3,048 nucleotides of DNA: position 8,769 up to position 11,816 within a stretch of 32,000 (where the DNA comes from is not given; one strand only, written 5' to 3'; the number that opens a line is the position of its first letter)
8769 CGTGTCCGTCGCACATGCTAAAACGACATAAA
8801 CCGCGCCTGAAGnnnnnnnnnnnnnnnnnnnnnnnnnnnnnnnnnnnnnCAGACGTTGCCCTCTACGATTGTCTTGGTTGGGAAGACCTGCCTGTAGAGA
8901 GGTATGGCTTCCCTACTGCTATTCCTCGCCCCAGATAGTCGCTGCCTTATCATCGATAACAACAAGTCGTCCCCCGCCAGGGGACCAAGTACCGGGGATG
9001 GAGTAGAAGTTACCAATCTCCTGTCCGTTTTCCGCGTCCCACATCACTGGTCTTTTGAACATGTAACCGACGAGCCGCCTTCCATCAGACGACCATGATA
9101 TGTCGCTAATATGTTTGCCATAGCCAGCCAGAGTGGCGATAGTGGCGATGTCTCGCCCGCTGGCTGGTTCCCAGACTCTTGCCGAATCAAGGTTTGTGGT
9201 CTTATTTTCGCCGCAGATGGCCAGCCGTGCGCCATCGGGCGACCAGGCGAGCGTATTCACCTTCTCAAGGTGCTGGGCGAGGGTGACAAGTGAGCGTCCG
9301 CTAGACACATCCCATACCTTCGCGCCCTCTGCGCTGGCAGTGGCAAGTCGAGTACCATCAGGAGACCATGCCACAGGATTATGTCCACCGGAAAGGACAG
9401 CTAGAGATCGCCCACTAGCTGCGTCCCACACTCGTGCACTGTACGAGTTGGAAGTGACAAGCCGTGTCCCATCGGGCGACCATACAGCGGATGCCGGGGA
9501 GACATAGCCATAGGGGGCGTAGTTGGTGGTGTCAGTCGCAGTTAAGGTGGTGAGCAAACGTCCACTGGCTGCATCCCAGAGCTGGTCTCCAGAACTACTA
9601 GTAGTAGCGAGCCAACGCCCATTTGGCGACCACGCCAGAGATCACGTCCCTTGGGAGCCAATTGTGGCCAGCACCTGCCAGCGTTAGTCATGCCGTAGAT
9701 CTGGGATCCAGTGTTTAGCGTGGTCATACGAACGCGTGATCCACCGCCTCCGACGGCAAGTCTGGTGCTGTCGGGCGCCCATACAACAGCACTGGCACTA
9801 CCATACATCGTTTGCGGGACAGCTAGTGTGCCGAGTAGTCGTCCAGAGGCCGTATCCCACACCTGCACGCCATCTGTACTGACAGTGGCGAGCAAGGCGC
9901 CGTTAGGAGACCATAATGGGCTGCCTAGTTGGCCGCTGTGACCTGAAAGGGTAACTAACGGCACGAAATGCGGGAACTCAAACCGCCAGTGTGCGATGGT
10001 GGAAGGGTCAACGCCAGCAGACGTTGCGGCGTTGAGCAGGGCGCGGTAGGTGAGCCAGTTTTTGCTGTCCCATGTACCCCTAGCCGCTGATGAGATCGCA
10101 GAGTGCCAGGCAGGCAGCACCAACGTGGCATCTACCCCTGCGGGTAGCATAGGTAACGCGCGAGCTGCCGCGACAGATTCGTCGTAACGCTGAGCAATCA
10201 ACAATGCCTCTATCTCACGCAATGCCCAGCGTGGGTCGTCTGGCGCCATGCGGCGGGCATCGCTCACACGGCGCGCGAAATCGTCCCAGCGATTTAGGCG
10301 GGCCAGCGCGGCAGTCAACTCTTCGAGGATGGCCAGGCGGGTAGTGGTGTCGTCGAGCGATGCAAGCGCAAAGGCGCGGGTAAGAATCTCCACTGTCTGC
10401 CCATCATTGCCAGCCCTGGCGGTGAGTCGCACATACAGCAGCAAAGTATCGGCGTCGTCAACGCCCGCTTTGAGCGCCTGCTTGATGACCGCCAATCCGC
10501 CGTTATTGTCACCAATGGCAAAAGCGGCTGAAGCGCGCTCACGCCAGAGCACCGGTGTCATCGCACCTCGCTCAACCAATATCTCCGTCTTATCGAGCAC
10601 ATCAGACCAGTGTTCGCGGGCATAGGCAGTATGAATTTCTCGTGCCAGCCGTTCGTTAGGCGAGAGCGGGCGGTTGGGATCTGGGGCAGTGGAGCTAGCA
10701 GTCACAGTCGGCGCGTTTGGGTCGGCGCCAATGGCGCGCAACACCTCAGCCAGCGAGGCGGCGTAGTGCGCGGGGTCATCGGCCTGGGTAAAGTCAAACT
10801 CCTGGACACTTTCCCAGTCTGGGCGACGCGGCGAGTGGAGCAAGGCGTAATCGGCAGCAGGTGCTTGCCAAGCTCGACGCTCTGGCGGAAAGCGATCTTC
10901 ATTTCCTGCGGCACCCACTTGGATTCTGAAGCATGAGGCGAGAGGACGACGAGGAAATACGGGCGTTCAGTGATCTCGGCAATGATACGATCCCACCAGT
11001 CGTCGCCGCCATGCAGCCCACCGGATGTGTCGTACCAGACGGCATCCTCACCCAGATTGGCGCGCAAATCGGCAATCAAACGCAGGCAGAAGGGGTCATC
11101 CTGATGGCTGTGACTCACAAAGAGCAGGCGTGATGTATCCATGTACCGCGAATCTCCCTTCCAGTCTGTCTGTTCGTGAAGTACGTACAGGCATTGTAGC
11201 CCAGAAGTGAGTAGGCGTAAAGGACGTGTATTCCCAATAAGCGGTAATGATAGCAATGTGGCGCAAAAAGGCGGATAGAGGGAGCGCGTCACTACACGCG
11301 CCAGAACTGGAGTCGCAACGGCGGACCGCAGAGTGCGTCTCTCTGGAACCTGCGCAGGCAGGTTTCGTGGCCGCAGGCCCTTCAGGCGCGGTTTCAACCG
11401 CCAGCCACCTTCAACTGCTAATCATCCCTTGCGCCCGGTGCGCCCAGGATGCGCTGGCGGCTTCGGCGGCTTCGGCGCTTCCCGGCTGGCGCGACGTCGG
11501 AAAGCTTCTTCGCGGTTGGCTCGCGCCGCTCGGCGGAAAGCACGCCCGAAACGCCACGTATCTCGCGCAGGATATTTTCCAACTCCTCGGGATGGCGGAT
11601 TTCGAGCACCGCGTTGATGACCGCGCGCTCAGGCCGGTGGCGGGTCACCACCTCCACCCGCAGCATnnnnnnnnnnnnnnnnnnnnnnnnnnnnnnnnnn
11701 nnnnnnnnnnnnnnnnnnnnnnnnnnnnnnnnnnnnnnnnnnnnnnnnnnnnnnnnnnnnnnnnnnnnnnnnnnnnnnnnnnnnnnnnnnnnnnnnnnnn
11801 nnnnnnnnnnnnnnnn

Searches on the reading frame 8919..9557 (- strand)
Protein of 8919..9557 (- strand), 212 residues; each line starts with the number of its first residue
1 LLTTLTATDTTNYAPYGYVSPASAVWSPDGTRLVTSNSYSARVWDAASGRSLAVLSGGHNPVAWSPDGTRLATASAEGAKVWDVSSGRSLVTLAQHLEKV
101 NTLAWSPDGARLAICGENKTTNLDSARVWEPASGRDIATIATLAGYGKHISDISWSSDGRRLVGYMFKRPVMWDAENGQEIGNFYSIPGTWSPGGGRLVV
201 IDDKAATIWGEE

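Call 60: search_protein_families(library=pfam, proteins=[window:8919-9557:-], max_evalue=0.001)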
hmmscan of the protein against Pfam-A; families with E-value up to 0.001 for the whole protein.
window:8919-9557:- (212 aa): 26 families (the best 25 are shown)
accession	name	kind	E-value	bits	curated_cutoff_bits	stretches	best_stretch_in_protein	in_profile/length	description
PF25174.1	Beta-prop_THOC3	-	2.4e-36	125.6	305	3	60-163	6-104/272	THOC3 beta-propeller domain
PF00400.38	WD40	-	1.9e-16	60.2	27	1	88-120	2-34/39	WD domain, G-beta repeat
PF25173.1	Beta-prop_WDR3_1st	-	3.6e-13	50.1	154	1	36-163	6-129/184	WDR3 first beta-propeller domain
PF25175.1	Beta-prop_WDR5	-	1e-12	48.4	250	1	23-180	15-170/296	WDR5 beta-propeller domain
PF07676.18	PD40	-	2.3e-11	43.8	20.9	0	149-163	10-24/38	WD40-like Beta Propeller Repeat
PF24105.1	Beta-prop_CAF1B_HIR1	-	3.4e-11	43.2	80.5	1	62-117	136-192/383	CAF1B/HIR1 beta-propeller domain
PF24807.1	WD40_CDC20-Fz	-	5.2e-11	42.8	200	1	62-183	141-260/292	CDC20/Fizzy WD40 domain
PF24814.1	WD40_Prp19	-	6.2e-11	42.3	320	1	23-163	140-276/281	Prp19 WD40 domain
PF25460.1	Beta-prop_Aladin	-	1.6e-10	41.1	171.1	2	22-84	114-182/340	Aladin seven-bladed propeller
PF24817.1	WD40_WDHD1_1st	-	2.2e-10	40.6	109.9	1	61-117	227-285/291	WDHD1 first WD40 domain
PF12894.13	ANAPC4_WD40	-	7.5e-10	39.4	22.9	0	79-123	27-64/91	Anaphase-promoting complex subunit 4 WD40 domain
PF23414.1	Beta-prop_EML_2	-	1.5e-09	38.1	90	1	36-181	17-159/266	Echinoderm microtubule-associated protein second beta-propeller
PF23389.1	Beta-prop_WDR19_1st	-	1.7e-08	34.3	27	1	26-123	46-148/325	WDR19 first beta-propeller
PF25168.1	Beta-prop_WDR36-Utp21_2nd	-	3.5e-07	30.3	84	0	34-115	215-299/335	WDR36/Utp21 second beta-propeller domain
PF23381.1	Beta-prop_IFT122_1st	-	1.8e-06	27.6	28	1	27-180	20-164/350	IFT122 first beta-propeller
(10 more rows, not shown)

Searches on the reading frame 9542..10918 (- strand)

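Call 60: search_protein_families(library=pfam, proteins=[window:9542-10918:-], max_evalue=0.001)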
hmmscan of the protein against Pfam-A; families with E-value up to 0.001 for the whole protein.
window:9542-10918:- (458 aa): 5 families
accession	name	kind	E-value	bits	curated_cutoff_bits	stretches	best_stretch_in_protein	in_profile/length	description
PF25174.1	Beta-prop_THOC3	-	9.5e-09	35.1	305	1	301-405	20-121/272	THOC3 beta-propeller domain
PF25173.1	Beta-prop_WDR3_1st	-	5.6e-06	26.6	154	0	321-398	106-181/184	WDR3 first beta-propeller domain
PF00400.38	WD40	-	1.4e-05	25.8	27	0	320-355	3-39/39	WD domain, G-beta repeat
PF24807.1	WD40_CDC20-Fz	-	2e-05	24.5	200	1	300-407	107-215/292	CDC20/Fizzy WD40 domain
PF24814.1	WD40_Prp19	-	2.3e-05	24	320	1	321-407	170-253/281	Prp19 WD40 domain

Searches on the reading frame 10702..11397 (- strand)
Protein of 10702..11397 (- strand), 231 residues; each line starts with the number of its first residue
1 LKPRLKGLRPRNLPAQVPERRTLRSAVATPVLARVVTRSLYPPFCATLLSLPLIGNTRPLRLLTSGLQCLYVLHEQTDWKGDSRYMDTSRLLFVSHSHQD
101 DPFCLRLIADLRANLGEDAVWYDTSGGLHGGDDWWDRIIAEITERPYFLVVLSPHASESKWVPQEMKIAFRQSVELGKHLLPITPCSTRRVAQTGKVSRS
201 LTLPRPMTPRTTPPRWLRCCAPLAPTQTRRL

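Call 60: search_protein_families(library=pfam, proteins=[window:10702-11397:-], max_evalue=0.001)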
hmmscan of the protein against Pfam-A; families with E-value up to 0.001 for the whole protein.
window:10702-11397:- (231 aa): 2 families
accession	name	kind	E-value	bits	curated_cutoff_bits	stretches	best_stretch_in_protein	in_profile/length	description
PF13676.11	TIR_2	-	7.2e-15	56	28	1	93-183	2-89/122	TIR domain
PF08937.16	ThsB_TIR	-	0.00042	21.1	21.2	1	93-186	1-96/100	Thoeris protein ThsB, TIR-like domain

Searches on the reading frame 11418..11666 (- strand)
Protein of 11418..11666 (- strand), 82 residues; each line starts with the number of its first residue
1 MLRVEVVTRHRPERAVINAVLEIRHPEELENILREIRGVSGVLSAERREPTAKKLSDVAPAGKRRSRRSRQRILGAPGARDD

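Call 3: search_protein_families(library=pfam, proteins=[window:11418-11666:-], max_evalue=0.01)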
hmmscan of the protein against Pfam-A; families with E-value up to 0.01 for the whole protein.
window:11418-11666:- (82 aa): 1 family
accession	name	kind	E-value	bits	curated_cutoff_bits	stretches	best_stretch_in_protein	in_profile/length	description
PF13291.12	ACT_4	-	9.6e-05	23.4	27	1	4-47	37-80/80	ACT domain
